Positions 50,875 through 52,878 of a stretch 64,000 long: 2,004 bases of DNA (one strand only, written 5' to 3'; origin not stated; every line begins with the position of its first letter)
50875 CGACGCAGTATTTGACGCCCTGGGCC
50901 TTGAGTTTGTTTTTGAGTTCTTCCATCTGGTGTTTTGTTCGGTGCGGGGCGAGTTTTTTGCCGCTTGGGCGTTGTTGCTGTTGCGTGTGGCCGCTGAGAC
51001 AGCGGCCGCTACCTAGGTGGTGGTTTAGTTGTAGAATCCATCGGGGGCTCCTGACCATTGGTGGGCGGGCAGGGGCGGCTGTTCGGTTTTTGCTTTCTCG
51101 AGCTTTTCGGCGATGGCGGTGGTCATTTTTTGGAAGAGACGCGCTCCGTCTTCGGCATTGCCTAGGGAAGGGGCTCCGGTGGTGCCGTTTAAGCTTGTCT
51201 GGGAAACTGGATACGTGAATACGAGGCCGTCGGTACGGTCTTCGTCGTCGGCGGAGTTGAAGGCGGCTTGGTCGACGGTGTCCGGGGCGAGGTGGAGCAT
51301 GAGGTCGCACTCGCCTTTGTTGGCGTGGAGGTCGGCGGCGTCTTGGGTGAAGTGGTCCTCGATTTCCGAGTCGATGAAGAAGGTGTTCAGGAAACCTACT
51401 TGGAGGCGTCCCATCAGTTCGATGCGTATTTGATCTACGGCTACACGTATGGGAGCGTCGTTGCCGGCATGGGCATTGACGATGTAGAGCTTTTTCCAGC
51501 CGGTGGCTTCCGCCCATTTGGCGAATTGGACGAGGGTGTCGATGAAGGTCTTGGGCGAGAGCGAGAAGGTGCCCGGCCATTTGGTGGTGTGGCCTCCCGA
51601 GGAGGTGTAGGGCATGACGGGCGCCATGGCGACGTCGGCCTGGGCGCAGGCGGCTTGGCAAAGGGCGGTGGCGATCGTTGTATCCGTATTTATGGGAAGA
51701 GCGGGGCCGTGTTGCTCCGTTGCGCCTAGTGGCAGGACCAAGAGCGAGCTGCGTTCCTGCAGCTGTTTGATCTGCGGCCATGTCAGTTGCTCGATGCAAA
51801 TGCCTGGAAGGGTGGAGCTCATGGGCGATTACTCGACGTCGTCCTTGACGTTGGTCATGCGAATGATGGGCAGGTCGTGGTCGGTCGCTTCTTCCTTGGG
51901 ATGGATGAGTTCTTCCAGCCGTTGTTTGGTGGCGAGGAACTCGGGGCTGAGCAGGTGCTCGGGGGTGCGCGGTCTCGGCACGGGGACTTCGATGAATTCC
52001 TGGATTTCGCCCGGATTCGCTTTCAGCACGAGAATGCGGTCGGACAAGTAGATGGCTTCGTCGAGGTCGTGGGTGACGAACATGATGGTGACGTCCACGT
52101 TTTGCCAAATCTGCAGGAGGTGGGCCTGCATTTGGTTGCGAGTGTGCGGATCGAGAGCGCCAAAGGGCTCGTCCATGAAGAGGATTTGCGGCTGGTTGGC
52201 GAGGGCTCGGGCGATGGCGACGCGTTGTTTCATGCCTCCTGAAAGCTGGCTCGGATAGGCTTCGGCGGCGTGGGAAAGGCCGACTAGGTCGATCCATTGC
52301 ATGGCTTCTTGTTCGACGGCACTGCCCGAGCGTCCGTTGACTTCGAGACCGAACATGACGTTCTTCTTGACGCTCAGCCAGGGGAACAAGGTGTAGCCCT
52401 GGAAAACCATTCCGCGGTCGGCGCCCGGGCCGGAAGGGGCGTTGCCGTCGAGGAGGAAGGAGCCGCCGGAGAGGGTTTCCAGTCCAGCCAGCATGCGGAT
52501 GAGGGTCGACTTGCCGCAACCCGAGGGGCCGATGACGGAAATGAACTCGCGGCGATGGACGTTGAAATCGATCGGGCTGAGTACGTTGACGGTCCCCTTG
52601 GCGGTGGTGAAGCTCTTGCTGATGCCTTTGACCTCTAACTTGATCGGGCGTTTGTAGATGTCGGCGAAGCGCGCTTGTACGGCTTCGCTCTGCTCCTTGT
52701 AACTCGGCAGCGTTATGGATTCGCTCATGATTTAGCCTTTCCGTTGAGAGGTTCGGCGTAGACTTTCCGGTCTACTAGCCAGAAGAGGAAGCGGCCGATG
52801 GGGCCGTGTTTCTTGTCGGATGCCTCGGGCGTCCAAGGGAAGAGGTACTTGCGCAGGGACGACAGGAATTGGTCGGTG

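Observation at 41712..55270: Urea/guanidine-carboxylase nitrogen-scavenging locus with extra enzymes, a protein regulator and no recognisable riboswitch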

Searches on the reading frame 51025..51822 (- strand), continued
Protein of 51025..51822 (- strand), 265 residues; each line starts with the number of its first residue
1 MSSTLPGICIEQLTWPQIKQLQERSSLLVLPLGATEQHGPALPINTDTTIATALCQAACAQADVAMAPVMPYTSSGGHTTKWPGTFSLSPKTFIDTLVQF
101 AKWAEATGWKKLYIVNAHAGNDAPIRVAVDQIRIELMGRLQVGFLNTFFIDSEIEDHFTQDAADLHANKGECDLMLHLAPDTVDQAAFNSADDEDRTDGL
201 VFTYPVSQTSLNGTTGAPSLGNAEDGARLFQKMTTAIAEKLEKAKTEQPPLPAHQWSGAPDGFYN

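Call 94: search_protein_families(library=pfam, proteins=[L029:13723-14598:+, L029:14602-15945:+, L029:16627-17427:+, L029:17319-18248:+, L029:9610-9987:+, L060:6078-6986:+, L060:6983-8326:+, L023:5101-6831:+, L023:6821-7861:+, L023:9267-9971:+], max_evalue=0.0001)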
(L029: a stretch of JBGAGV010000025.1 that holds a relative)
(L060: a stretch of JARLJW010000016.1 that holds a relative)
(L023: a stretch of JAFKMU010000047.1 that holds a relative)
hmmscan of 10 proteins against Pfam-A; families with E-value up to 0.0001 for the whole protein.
L029:13723-14598:+ (291 aa): 2 families
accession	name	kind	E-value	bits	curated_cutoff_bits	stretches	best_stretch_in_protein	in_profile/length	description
PF01522.26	Polysacc_deac_1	-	5.4e-19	68.8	23.1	1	53-163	13-123/124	Polysaccharide deacetylase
PF10096.14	DUF2334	-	3.7e-05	23.8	26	1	86-247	51-198/203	Uncharacterized protein conserved in bacteria (DUF2334)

L029:14602-15945:+ (447 aa): 2 families
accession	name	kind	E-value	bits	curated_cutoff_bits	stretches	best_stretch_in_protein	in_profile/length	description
PF00848.25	Ring_hydroxyl_A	-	6.3e-27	95.3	24.9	1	226-428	3-206/208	Ring hydroxylating alpha subunit (catalytic domain)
PF00355.32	Rieske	-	5.2e-18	65.2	20.3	1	75-175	1-85/88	Rieske [2Fe-2S] domain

L029:16627-17427:+ (266 aa): 1 family
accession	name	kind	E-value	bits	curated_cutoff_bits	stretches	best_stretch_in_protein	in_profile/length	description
PF03781.23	FGE-sulfatase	-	2.1e-44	152.6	23.3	1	98-261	86-254/255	Sulfatase-modifying factor enzyme 1-like domain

L029:17319-18248:+ (309 aa): 0 families

L029:9610-9987:+ (125 aa): 1 family
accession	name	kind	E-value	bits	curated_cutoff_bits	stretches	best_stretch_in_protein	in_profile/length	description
PF12893.14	Lumazine_bd_2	-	5.4e-30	105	22.1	1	11-122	2-116/116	Putative lumazine-binding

L060:6078-6986:+ (302 aa): 2 families
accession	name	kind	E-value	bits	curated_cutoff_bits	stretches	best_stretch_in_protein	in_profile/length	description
PF01522.26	Polysacc_deac_1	-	2.9e-19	69.7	23.1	1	58-168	13-123/124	Polysaccharide deacetylase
PF10096.14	DUF2334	-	1.7e-06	28.2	26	1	92-252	52-198/203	Uncharacterized protein conserved in bacteria (DUF2334)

L060:6983-8326:+ (447 aa): 2 families
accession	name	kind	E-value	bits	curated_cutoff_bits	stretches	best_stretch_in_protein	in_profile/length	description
PF00848.25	Ring_hydroxyl_A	-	6.1e-31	108.4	24.9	1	227-431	2-207/208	Ring hydroxylating alpha subunit (catalytic domain)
PF00355.32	Rieske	-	8e-17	61.4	20.3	1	76-180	2-87/88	Rieske [2Fe-2S] domain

L023:5101-6831:+ (576 aa): 0 families

L023:6821-7861:+ (346 aa): 4 families
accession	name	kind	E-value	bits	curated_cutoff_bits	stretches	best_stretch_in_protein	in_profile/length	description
PF00196.25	GerE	-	2.9e-19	68.9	23.5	1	281-334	2-55/57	Bacterial regulatory proteins, luxR family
PF22673.2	MCP-like_PDC_1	-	3.7e-09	37.4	27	1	40-164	2-112/113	Methyl-accepting chemotaxis protein-like, first PDC sensor domain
PF08281.18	Sigma70_r4_2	-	1e-05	25.5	25.7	1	294-324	24-54/54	Sigma-70, region 4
PF13936.12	HTH_38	-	7.7e-05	22.8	27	0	281-318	4-42/44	Helix-turn-helix domain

L023:9267-9971:+ (234 aa): 1 family
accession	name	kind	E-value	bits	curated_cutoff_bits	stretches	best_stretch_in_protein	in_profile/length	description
PF00117.34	GATase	-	7.7e-16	58.8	22.8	1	24-185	17-176/190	Glutamine amidotransferase class-I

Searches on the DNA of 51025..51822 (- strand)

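Call 58: search_rna_families(sources=[L001, L038, L051, L032, L040, L072, L073], threshold=gathering)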
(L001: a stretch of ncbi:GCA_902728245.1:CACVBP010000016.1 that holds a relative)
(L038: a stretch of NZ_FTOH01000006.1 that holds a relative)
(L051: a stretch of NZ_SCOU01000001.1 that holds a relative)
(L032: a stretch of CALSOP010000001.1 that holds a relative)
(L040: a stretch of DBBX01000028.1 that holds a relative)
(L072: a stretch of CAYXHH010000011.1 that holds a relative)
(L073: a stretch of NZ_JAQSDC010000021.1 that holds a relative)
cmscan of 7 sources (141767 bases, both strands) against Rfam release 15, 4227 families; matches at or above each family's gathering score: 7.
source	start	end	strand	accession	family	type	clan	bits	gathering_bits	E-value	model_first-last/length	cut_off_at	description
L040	6935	7036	+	RF00442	Guanidine-I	Cis-reg; riboswitch;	-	92.7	63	4.1e-15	1-107/107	no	Guanidine-I riboswitch aptamer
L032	6936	7037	+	RF00442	Guanidine-I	Cis-reg; riboswitch;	-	91.9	63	6e-15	1-107/107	no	Guanidine-I riboswitch aptamer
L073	6867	6972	+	RF00442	Guanidine-I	Cis-reg; riboswitch;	-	88.6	63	3.3e-14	1-107/107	no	Guanidine-I riboswitch aptamer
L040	12179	12274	+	RF00442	Guanidine-I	Cis-reg; riboswitch;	-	87.6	63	5.6e-14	1-107/107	no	Guanidine-I riboswitch aptamer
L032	12180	12275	+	RF00442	Guanidine-I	Cis-reg; riboswitch;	-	86.5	63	9.9e-14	1-107/107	no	Guanidine-I riboswitch aptamer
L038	6446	6577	-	RF00442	Guanidine-I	Cis-reg; riboswitch;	-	77.3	63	1.1e-11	1-107/107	no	Guanidine-I riboswitch aptamer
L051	14713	14759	+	RF01068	Guanidine-II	Cis-reg; riboswitch;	-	32.4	32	0.026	1-48/48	no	Guanidine-II riboswitch aptamer (mini-ykkC)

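Call 61: build_rna_model(alignment_id=A2)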
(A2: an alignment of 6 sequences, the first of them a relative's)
Model R1 built from alignment A2 (6 sequences, 132 columns); structure: RNAalifold consensus.
model positions 102; base pairs 24; branch points 2; effective number of sequences 1.02; information 0.59 bits per position. Calibrated on 0.2 Mb of random sequence (short: E-values are rough).
structure used (alignment columns):
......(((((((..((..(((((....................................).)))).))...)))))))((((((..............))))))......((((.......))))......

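Call 63: search_with_rna_model(model_id=R1, sources=[window, L001, L003, L005, L006, L007, L008, L009, L010, L011, L012, L013, L014, L015, L016, L017, L018, L019, L020, L021, L022, L023, L024, L025, L026, L027, L028, L029, L030, L031, L032, L033, L034, L035, L036, L037, L038, L039, L040, L041, L042, L043, L044, L045, L046, L047, L048, L049, L050, L051, L052, L053, L054, L055, L056, L057, L058, L059, L060, L061, L062, L063, L064, L065, L066, L067, L068, L069, L070, L071, L072, L073, L074, L075, L076, L077, L078, L079, L080, L081, L082, L083, L084, L085], max_evalue=0.1)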
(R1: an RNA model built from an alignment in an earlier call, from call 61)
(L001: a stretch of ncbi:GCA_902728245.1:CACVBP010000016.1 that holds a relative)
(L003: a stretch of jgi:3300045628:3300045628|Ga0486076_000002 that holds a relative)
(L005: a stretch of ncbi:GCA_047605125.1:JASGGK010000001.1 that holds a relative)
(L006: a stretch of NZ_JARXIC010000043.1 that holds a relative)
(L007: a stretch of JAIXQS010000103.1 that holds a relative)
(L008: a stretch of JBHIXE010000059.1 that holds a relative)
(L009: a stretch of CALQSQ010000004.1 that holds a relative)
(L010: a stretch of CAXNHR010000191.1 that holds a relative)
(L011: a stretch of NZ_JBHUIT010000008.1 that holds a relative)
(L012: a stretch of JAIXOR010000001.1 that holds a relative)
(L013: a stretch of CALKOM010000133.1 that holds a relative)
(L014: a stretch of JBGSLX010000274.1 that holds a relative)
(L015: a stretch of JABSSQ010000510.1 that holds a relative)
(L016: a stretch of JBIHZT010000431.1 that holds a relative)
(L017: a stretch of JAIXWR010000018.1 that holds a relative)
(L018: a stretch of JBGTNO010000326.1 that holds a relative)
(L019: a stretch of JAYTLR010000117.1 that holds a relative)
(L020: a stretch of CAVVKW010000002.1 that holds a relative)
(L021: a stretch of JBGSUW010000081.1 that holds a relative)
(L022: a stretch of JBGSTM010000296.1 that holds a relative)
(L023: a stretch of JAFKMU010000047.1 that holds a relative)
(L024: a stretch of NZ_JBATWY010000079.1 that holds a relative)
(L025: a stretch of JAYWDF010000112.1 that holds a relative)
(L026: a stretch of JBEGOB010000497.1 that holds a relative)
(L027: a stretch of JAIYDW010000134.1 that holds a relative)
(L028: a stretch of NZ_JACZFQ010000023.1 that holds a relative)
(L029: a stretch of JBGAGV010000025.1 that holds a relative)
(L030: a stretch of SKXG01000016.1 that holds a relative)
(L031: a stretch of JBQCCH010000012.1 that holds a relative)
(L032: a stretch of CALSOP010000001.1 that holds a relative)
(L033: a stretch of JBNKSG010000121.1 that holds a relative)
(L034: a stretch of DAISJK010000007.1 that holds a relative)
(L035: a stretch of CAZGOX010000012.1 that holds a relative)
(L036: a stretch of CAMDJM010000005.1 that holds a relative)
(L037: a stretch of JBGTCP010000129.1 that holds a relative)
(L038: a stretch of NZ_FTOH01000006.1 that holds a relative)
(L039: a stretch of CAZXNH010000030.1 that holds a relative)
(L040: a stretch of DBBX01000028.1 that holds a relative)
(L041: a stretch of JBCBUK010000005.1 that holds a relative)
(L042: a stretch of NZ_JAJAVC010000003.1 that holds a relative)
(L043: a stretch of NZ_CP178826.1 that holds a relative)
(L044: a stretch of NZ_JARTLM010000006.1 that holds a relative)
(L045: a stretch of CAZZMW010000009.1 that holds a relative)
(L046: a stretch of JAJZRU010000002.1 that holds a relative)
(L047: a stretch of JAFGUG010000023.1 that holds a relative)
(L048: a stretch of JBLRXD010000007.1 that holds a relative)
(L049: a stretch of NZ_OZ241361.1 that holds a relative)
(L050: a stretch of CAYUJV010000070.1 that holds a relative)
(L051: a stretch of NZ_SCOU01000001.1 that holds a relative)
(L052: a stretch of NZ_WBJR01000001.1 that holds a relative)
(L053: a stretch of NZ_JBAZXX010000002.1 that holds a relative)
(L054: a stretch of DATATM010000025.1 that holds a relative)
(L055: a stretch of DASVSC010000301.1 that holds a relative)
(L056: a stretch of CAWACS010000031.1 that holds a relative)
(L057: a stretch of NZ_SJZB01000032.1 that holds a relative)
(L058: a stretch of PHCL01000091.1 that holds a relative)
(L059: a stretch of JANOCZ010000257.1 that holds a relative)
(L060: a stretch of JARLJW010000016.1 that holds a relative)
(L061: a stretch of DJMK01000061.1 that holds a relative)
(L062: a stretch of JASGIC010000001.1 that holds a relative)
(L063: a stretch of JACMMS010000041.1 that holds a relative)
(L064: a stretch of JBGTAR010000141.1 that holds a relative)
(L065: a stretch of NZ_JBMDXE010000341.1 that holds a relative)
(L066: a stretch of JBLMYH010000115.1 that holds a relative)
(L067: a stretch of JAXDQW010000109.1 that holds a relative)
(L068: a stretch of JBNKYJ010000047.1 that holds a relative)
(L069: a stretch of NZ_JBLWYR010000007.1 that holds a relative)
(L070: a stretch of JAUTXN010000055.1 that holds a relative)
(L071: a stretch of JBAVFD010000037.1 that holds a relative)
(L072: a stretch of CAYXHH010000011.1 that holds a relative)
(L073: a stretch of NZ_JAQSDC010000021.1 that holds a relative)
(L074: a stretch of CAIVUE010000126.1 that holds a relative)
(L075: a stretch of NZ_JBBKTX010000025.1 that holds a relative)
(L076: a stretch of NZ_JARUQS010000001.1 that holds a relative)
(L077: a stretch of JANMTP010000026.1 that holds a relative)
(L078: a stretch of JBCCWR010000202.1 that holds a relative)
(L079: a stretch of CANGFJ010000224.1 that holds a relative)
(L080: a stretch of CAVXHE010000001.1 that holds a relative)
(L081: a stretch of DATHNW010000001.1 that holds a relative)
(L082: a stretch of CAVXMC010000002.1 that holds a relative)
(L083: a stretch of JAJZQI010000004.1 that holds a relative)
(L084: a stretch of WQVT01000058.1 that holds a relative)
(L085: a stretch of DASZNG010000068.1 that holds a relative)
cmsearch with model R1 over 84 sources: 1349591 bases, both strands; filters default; matches with E-value up to 0.1: 10.
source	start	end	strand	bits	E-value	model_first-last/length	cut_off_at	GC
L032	6936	7037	+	121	3.6e-23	1-102/102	no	0.54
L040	6935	7036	+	120.9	3.9e-23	1-102/102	no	0.53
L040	12179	12274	+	110.2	7.6e-21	1-102/102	no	0.49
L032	12180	12275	+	109.4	1.2e-20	1-102/102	no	0.5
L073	6867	6972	+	92.9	4.1e-17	1-102/102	no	0.47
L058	1154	1260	+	92.3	5.7e-17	1-102/102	no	0.47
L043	6395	6490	-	89.6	2.2e-16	1-102/102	no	0.47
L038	6446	6577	-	87.3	6.7e-16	1-102/102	no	0.58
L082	8223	8324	+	41.4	5.5e-06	1-102/102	no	0.78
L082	13781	13890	+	41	6.7e-06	1-102/102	no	0.75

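Call 81: search_rna_families(sources=[L005, L035, L039, L041, L045, L048, L057], threshold=gathering)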
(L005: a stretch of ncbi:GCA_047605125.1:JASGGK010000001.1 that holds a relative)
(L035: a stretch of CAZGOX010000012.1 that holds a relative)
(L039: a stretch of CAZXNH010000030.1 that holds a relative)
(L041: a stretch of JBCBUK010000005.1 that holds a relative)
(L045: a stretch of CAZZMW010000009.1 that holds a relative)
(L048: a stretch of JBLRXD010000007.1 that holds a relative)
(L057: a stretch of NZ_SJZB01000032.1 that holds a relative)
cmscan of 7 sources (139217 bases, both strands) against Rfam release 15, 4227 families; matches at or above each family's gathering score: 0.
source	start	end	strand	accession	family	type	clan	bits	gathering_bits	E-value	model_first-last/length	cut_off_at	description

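Call 82: search_rna_families(sources=[L003, L055, L047, L076, L044, L052, L058, L082], threshold=gathering)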
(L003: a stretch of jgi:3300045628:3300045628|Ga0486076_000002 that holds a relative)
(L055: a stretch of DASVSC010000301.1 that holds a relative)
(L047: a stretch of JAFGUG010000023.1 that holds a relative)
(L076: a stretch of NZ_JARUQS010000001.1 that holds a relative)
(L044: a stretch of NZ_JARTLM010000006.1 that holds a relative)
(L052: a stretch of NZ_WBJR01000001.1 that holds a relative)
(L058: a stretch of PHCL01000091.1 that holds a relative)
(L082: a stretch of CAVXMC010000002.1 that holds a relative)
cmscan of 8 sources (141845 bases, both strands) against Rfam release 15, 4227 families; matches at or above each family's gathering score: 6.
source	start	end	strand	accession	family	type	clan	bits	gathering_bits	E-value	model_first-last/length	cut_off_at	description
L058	1154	1260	+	RF00442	Guanidine-I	Cis-reg; riboswitch;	-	89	63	2.8e-14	1-107/107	no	Guanidine-I riboswitch aptamer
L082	13781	13890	+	RF00442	Guanidine-I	Cis-reg; riboswitch;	-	77.2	63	1.2e-11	1-107/107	no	Guanidine-I riboswitch aptamer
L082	8223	8324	+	RF00442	Guanidine-I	Cis-reg; riboswitch;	-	74.9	63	3.8e-11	1-107/107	no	Guanidine-I riboswitch aptamer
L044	3601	3674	+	RF00005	tRNA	Gene; tRNA;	CL00001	68.8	29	1.4e-12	1-71/71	no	tRNA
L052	4748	4844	-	RF00169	Bacteria_small_SRP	Gene;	CL00003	67.8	40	1.6e-12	1-97/97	no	Bacterial small signal recognition particle RNA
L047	4922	4965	+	RF01068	Guanidine-II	Cis-reg; riboswitch;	-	38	32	0.0011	1-48/48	no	Guanidine-II riboswitch aptamer (mini-ykkC)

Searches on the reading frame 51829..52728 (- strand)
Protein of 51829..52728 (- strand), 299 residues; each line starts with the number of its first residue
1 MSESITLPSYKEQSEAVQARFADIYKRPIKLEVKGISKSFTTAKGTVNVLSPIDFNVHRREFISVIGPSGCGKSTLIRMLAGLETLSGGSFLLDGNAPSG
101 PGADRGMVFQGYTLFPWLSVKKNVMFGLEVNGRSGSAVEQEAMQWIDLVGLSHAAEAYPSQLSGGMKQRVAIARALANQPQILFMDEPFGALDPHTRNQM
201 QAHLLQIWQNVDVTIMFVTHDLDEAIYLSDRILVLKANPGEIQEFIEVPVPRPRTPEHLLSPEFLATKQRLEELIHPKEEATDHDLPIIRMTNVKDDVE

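Call 4: search_protein_families(library=pfam, proteins=[window:51829-52728:-])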
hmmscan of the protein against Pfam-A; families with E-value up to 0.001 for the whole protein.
window:51829-52728:- (299 aa): 5 families
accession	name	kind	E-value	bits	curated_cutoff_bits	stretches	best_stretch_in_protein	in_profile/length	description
PF00005.33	ABC_tran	-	9.8e-31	107.6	25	1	50-189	1-136/137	ABC transporter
PF13304.12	AAA_21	-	3e-07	31.3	27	0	63-102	2-58/304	AAA domain, putative AbiEii toxin, Type IV TA system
PF02463.25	SMC_N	-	7.4e-05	22.7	40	0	125-216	100-195/220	RecF/RecN/SMC N terminal domain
PF00004.35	AAA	-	0.00017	22.5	21.2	0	65-82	3-20/131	ATPase family associated with various cellular activities (AAA)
PF13401.12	AAA_22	-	0.00033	21.4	27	0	59-82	4-27/130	AAA domain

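Call 5: search_protein_families(library=ncbifam, proteins=[window:51829-52728:-])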
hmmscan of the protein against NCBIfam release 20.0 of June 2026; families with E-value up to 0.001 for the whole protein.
window:51829-52728:- (299 aa): 191 families (the best 25 are shown)
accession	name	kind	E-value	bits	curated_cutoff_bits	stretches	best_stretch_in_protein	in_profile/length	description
NF040729.1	ABC_ATP_SaoA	equivalog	1.9e-72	243.7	360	1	30-274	1-242/248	ABC transporter ATP-binding protein SaoA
TIGR01184.1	ntrCD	subfamily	8.5e-71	238.2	291.8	1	51-262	2-217/230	nitrate ABC transporter ATP-binding protein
NF008421.0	PRK11248.1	equivalog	4.2e-66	223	357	1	44-248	12-215/255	taurine ABC transporter ATP-binding subunit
TIGR03265.1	PhnT2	equivalog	4.5e-65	220.2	457.7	1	31-244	5-215/353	putative 2-aminoethylphosphonate ABC transporter ATP-binding protein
NF006987.0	PRK09452.1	equivalog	6.4e-61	206.1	482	1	31-276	18-259/378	spermidine/putrescine ABC transporter ATP-binding protein PotA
NF043075.1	MMSYN1_0197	equivalog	2.6e-59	200.9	550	1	31-244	3-213/341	spermidine/putrescine ABC transporter ATP-binding protein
TIGR00968.1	3a0106s01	subfamily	1.1e-57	195.3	342.75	1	33-242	3-209/237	sulfate ABC transporter ATP-binding protein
TIGR01187.1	potA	subfamily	3.1e-57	194.1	355.6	1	66-243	2-180/325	polyamine ABC transporter ATP-binding protein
TIGR01186.1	proV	subfamily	1.4e-55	188.9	326.6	1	46-241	5-207/363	betaine/proline/choline family ABC transporter ATP-binding protein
NF008105.0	PRK10851.1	equivalog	3.8e-55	187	502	1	31-276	3-248/362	sulfate/thiosulfate ABC transporter ATP-binding protein CysA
NF008420.0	PRK11247.1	equivalog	1.1e-54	185.4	395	1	28-255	10-225/257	aliphatic sulfonates ABC transporter ATP-binding protein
NF008653.0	PRK11650.1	subfamily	3.2e-54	184.3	432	1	30-249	3-219/357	sn-glycerol-3-phosphate ABC transporter ATP-binding protein UgpC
TIGR03415.1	ABC_choXWV_ATP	equivalog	1.1e-52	179.3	483.75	2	106-237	109-240/382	choline ABC transporter ATP-binding protein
NF008233.0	PRK11000.1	equivalog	4.3e-51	173.9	568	1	40-238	9-210/369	maltose/maltodextrin ABC transporter ATP-binding protein MalK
TIGR03258.1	PhnT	equivalog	1.5e-49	169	499.15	1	41-237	15-215/359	2-aminoethylphosphonate ABC transport system ATP-binding subunit PhnT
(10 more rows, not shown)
